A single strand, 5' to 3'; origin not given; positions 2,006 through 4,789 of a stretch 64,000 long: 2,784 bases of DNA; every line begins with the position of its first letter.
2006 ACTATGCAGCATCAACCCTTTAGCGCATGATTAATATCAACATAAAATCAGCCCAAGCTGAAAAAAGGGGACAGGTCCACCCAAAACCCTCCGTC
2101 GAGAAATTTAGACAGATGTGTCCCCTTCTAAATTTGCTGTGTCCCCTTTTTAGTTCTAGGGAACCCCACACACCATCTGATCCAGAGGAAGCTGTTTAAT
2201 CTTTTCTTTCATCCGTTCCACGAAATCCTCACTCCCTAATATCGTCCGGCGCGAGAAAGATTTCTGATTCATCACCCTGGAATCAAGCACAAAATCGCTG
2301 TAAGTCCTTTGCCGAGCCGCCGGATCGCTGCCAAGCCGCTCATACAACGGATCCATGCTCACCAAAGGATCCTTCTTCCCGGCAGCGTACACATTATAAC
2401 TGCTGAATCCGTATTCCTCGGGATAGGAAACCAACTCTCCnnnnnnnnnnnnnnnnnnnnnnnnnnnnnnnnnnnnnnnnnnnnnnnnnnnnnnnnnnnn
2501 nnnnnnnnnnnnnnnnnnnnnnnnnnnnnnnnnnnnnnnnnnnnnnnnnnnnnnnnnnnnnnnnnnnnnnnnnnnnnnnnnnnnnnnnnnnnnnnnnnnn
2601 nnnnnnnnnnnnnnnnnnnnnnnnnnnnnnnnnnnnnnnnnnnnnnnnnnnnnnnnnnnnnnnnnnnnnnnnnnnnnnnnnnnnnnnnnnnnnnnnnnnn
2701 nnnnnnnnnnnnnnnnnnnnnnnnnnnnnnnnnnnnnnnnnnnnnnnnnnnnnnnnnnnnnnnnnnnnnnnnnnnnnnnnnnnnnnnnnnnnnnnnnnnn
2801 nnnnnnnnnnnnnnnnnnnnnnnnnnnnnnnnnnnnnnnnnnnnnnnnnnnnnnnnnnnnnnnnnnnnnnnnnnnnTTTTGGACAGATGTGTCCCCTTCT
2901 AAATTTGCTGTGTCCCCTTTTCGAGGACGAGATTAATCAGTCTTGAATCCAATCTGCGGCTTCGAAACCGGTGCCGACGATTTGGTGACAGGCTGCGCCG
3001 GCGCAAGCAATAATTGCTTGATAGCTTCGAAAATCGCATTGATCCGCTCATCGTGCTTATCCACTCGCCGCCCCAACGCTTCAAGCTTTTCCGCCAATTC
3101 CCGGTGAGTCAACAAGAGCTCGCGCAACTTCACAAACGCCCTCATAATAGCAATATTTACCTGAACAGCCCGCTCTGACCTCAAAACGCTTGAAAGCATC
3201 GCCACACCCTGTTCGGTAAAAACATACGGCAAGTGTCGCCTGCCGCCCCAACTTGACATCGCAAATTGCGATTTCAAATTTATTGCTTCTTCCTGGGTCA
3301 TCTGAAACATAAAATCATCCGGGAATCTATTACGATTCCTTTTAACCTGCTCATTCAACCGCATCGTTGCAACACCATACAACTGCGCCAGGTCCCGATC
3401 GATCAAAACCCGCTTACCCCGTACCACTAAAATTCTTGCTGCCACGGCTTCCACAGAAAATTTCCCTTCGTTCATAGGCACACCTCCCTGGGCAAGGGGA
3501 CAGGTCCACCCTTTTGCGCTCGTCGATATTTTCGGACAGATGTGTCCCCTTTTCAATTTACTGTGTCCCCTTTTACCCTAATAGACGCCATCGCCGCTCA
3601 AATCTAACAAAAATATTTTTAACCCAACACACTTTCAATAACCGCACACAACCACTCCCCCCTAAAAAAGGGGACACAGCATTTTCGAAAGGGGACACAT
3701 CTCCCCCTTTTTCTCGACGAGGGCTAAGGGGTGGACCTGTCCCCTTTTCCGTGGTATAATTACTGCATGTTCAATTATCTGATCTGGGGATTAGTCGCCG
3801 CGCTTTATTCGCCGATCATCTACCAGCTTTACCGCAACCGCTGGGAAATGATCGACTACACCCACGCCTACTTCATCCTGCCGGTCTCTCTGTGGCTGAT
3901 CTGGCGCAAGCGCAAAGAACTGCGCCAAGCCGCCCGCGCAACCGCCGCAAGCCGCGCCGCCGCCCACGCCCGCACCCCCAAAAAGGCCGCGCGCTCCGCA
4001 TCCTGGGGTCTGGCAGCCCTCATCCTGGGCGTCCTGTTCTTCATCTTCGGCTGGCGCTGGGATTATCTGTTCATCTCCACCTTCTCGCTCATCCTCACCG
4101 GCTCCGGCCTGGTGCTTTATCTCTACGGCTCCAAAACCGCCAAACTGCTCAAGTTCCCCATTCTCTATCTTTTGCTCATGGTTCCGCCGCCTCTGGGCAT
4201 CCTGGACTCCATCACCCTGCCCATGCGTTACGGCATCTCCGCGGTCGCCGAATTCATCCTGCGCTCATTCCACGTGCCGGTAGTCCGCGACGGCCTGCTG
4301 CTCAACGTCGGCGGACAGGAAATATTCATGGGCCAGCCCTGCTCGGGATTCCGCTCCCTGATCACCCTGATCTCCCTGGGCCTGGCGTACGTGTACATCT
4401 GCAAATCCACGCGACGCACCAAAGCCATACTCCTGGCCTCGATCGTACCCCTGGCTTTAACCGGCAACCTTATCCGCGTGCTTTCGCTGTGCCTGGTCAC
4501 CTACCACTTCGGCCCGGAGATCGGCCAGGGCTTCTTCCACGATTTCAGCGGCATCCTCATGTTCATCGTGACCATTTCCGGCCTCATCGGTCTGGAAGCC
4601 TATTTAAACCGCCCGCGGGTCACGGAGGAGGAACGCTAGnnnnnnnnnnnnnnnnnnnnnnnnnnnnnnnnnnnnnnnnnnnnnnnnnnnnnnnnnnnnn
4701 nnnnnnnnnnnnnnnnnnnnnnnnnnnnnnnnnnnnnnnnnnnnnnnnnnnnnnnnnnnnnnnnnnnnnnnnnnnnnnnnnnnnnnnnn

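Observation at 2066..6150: Dense patch of an about 80-bp triple-G4ACA REP-like element around a RAYT gene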

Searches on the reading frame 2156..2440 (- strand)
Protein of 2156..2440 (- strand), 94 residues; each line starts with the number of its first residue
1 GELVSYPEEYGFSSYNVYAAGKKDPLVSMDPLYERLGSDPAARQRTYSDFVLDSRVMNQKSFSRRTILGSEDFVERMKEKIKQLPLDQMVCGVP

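Call 52: search_protein_families(library=pfam, proteins=[window:2156-2440:-], max_evalue=5)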
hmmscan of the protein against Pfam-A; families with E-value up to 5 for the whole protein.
window:2156-2440:- (94 aa): 0 families

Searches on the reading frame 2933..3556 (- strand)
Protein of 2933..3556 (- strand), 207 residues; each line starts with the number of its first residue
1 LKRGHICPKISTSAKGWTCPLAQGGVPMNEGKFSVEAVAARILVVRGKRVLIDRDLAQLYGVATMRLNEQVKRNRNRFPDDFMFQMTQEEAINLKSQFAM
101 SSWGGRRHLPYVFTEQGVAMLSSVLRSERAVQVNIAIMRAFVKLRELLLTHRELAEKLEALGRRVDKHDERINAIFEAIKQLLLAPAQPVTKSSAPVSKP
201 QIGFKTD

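Call 4: search_protein_families(library=pfam, proteins=[window:2933-3556:-])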
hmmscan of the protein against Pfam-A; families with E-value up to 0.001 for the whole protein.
window:2933-3556:- (207 aa): 1 family
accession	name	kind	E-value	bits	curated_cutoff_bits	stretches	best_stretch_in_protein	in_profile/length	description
PF10543.14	ORF6N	-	2.7e-34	117.8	27.8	1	41-124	2-86/86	ORF6N domain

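Call 30: search_protein_families(library=ncbifam, proteins=[window:2933-3475:-], max_evalue=0.01)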
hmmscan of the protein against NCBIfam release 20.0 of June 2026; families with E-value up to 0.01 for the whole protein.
window:2933-3475:- (180 aa): 0 families

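Call 66: find_homologous_proteins(query=window:2933-3475:-, max_evalue=1e-20)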
Query window:2933-3475:- (180 aa): 7971 proteins with E <= 1e-20 among 8000 candidates; the best 120 are listed.
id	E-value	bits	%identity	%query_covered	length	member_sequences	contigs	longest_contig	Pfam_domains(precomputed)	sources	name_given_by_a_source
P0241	4.1e-109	380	100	100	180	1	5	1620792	PF10543.15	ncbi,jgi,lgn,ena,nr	ncbi:MAG TPA: ORF6N domain-containing protein [Candidatus Omnitrophota bacterium]|nr:ORF6N domain-co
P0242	1.3e-68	248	75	86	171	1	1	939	PF10543.15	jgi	jgi:hypothetical protein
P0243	4.5e-67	243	73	87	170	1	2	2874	PF10543.15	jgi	jgi:hypothetical protein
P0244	8.2e-67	242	72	84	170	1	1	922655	PF10543.15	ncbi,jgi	ncbi:MAG: ORF6N domain-containing protein [Candidatus Omnitrophota bacterium]|jgi:hypothetical prote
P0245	1.0e-66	242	72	84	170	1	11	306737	PF10543.15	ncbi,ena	-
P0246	5.6e-66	239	68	96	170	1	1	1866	PF10543.15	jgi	jgi:hypothetical protein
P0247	2.9e-65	237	72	87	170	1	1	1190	PF10543.15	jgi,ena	-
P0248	3.3e-65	237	67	96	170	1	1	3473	PF10543.15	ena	-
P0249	3.7e-65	237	68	94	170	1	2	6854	PF10543.15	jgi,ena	-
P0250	1.3e-64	235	69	92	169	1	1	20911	PF10543.15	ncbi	ncbi:MAG: ORF6N domain-containing protein [Candidatus Omnitrophota bacterium]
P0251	1.8e-64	235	74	83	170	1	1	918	PF10543.15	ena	-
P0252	1.0e-63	232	69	90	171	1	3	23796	PF10543.15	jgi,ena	-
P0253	1.2e-63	232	65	99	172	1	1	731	PF10543.15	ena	-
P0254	1.3e-63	232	68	92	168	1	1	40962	PF10543.15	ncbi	ncbi:MAG: ORF6N domain-containing protein [Candidatus Omnitrophota bacterium]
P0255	2.1e-63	231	70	84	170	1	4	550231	PF10543.15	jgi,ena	-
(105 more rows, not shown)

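Call 67: find_encoding_contigs(protein=P0244, flank=5000, max_places=3)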
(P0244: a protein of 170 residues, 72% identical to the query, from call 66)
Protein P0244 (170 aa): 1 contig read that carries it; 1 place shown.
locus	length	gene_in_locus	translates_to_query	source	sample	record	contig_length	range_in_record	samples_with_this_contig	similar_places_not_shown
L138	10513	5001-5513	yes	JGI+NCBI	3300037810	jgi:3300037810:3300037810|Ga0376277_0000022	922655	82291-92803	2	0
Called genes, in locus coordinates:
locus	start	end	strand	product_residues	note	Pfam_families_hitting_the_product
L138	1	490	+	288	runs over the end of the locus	PF00483:NTP_transferase, PF12804:NTP_transf_3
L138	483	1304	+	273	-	PF04321:RmlD_sub_bind, PF01370:Epimerase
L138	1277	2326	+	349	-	PF01073:3Beta_HSD, PF01370:Epimerase, PF02719:Polysacc_synt_2, PF04321:RmlD_sub_bind, PF16363:GDP_Man_Dehyd, PF07993:NAD_binding_4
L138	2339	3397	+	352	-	PF01073:3Beta_HSD (faint), PF01370:Epimerase, PF02719:Polysacc_synt_2 (faint), PF04321:RmlD_sub_bind, PF16363:GDP_Man_Dehyd, PF07993:NAD_binding_4 (weak)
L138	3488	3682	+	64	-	PF10543:ORF6N (weak)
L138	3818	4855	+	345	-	PF01073:3Beta_HSD, PF01370:Epimerase, PF02719:Polysacc_synt_2 (weak), PF07993:NAD_binding_4, PF16363:GDP_Man_Dehyd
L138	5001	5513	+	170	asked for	PF10543:ORF6N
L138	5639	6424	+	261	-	PF00112:Peptidase_C1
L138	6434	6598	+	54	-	-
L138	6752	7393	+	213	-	-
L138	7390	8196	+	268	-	PF08843:AbiEii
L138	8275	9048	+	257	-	-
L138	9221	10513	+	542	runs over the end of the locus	PF00501:AMP-binding, PF13193:AMP-binding_C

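Call 68: find_encoding_contigs(protein=P0245, flank=5000, max_places=4)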
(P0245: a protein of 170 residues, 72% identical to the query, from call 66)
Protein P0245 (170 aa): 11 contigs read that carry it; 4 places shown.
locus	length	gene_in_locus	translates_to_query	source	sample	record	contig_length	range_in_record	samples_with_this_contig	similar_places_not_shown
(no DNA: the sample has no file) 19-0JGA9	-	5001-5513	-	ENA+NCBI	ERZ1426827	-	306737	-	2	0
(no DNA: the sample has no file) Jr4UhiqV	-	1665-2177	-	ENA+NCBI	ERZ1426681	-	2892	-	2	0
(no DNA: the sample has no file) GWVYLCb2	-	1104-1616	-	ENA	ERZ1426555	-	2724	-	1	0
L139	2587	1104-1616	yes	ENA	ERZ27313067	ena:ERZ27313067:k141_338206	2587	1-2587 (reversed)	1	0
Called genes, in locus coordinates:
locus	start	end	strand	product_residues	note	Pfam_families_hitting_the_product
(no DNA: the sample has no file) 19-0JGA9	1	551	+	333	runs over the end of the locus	PF01073:3Beta_HSD, PF01370:Epimerase, PF02719:Polysacc_synt_2, PF04321:RmlD_sub_bind, PF07993:NAD_binding_4, PF16363:GDP_Man_Dehyd, PF13460:NAD_binding_10 (weak)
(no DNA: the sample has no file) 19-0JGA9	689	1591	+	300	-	PF02661:Fic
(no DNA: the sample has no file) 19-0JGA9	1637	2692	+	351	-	PF01370:Epimerase, PF02719:Polysacc_synt_2 (weak), PF04321:RmlD_sub_bind, PF16363:GDP_Man_Dehyd, PF07993:NAD_binding_4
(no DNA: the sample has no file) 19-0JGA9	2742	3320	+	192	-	PF01909:NTP_transf_2, PF18765:Polbeta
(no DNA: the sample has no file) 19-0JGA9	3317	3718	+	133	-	-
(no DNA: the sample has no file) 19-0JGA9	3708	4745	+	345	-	PF01073:3Beta_HSD, PF01370:Epimerase, PF02719:Polysacc_synt_2 (weak), PF04321:RmlD_sub_bind (weak), PF07993:NAD_binding_4, PF16363:GDP_Man_Dehyd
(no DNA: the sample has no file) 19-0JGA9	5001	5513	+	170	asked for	PF10543:ORF6N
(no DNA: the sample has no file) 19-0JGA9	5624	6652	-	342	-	PF17761:DUF1016_N, PF06250:YhcG_C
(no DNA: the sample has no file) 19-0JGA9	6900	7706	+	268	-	PF00112:Peptidase_C1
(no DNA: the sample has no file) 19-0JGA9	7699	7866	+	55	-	-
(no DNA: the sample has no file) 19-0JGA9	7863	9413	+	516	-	PF13091:PLDc_2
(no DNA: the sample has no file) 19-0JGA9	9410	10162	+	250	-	-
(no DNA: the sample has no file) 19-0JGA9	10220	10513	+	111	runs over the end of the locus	PF01047:MarR (faint), PF13412:HTH_24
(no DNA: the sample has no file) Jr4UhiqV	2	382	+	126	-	?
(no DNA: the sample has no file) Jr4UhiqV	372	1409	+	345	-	PF01073:3Beta_HSD, PF01370:Epimerase, PF02719:Polysacc_synt_2 (weak), PF04321:RmlD_sub_bind (weak), PF07993:NAD_binding_4, PF16363:GDP_Man_Dehyd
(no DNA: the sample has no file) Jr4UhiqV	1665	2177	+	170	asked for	PF10543:ORF6N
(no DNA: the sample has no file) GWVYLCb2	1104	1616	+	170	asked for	PF10543:ORF6N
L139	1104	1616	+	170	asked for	PF10543:ORF6N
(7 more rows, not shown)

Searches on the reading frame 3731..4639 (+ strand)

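Call 4: search_protein_families(library=pfam, proteins=[window:3731-4639:+])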
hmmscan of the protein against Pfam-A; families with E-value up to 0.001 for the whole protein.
window:3731-4639:+ (302 aa): 2 families
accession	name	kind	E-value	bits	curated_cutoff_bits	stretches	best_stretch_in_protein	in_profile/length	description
PF09721.15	Exosortase_EpsH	-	1e-59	202.4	25.7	1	21-288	3-250/254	Transmembrane exosortase (Exosortase_EpsH)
PF19762.4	DUF6249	-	0.00082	19.7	33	0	53-132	19-101/104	Domain of unknown function (DUF6249)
